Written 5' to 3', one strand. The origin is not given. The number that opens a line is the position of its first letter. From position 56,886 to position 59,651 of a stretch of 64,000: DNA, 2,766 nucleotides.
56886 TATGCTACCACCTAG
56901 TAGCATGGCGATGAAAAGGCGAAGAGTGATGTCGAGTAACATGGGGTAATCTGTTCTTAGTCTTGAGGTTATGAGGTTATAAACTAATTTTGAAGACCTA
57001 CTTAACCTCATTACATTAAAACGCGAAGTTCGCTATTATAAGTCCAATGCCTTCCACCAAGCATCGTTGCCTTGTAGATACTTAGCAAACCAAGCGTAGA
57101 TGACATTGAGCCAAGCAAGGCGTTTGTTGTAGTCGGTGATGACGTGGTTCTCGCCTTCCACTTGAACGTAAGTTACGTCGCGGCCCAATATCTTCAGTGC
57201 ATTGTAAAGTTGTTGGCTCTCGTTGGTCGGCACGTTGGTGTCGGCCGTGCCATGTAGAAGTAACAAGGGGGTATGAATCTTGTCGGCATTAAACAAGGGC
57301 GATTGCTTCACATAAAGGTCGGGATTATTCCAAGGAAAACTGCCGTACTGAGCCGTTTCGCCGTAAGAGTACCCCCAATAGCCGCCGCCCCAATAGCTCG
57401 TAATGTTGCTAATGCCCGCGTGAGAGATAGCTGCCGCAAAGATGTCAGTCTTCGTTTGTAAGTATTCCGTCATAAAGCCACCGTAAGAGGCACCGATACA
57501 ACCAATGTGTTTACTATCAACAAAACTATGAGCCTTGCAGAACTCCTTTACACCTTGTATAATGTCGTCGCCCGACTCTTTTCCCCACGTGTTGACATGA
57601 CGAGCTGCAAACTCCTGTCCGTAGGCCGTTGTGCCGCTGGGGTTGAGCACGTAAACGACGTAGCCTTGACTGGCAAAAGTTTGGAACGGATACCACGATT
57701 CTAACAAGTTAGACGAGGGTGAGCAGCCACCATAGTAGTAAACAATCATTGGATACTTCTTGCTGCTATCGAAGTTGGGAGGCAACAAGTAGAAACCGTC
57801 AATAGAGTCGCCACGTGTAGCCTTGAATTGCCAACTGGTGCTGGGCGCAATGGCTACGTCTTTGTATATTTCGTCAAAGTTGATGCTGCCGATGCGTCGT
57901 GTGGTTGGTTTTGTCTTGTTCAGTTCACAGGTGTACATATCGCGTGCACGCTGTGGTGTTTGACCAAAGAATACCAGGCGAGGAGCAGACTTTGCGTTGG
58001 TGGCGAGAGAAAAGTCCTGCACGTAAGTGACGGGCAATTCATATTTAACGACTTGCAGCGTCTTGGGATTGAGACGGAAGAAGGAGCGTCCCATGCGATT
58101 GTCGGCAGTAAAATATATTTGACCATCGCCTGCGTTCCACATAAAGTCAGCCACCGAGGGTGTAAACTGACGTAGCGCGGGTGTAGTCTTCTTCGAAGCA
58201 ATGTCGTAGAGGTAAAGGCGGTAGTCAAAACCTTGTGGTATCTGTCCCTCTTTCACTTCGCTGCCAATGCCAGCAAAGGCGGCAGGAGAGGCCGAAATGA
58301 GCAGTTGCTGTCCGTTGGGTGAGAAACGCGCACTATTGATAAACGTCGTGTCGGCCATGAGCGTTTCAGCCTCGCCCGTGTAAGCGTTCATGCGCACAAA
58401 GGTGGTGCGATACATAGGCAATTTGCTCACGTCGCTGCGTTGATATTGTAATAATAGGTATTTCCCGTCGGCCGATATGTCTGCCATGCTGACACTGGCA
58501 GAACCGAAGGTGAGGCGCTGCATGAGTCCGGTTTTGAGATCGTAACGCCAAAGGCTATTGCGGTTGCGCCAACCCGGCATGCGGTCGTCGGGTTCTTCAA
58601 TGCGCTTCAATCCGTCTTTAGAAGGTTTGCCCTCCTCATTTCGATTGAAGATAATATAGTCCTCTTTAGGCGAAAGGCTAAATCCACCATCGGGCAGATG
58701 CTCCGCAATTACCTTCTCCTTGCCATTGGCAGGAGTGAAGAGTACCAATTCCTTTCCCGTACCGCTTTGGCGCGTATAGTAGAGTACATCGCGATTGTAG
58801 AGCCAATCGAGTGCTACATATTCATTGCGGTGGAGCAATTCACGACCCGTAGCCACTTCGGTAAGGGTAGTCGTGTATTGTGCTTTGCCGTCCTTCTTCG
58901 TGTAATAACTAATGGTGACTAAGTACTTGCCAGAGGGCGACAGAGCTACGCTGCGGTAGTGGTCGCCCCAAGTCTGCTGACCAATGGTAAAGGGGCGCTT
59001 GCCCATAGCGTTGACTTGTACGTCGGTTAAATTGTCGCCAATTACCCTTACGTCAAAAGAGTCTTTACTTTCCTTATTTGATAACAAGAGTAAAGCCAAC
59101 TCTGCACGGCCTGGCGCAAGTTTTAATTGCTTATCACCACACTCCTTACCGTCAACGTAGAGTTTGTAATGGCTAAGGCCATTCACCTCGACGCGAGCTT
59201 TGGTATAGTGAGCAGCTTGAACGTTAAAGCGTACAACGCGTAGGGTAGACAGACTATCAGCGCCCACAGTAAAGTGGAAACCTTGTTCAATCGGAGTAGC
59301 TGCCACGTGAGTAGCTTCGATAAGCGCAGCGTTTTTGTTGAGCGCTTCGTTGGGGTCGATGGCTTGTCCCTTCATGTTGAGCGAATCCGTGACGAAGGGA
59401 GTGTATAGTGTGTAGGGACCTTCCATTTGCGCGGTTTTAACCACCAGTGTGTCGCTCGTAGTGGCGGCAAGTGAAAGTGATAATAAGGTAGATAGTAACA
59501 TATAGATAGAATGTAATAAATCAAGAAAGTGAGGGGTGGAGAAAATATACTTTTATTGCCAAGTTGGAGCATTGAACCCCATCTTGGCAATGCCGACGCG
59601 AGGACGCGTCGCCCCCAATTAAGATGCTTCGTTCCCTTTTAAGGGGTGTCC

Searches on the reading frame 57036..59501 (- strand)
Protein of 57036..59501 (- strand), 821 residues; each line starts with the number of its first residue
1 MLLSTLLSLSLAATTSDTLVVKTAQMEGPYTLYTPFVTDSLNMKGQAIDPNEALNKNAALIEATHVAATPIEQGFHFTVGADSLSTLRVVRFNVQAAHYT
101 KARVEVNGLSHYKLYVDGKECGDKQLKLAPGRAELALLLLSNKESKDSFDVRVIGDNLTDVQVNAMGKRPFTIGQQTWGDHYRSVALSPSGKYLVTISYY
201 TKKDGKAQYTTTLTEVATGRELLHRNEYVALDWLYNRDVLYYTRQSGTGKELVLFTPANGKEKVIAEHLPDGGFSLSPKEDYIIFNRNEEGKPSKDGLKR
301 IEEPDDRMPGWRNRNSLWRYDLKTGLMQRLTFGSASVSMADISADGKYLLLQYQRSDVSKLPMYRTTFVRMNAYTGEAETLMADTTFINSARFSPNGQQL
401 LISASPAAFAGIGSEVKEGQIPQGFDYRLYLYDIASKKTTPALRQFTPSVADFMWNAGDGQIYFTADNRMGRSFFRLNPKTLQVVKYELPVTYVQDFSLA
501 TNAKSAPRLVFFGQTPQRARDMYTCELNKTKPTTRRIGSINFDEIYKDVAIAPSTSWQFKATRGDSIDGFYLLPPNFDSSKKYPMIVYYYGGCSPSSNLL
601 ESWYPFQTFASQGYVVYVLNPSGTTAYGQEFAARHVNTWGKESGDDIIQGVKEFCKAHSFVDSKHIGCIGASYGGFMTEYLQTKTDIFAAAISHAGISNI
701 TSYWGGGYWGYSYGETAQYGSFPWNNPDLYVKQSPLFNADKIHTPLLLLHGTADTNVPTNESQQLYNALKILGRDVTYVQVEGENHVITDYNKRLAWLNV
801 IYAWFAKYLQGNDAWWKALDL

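Call 84: search_protein_families(library=pfam, proteins=[window:57036-59501:-], max_evalue=0.00001)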
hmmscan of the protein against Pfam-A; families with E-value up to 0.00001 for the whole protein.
window:57036-59501:- (821 aa): 4 families
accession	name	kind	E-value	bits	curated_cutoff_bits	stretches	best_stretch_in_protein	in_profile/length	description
PF00326.27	Peptidase_S9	-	1.8e-46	158.7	22.6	1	606-810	7-211/213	Prolyl oligopeptidase family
PF02129.25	Peptidase_S15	-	2.6e-08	34.3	23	0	577-707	13-141/262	X-Pro dipeptidyl-peptidase (S15 family)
PF20434.5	BD-FAE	-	8.5e-08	32.4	26.8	1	687-769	132-215/215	BD-FAE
PF12146.15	Hydrolase_4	-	2.9e-06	27.2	27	0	738-786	186-232/239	Serine aminopeptidase, S33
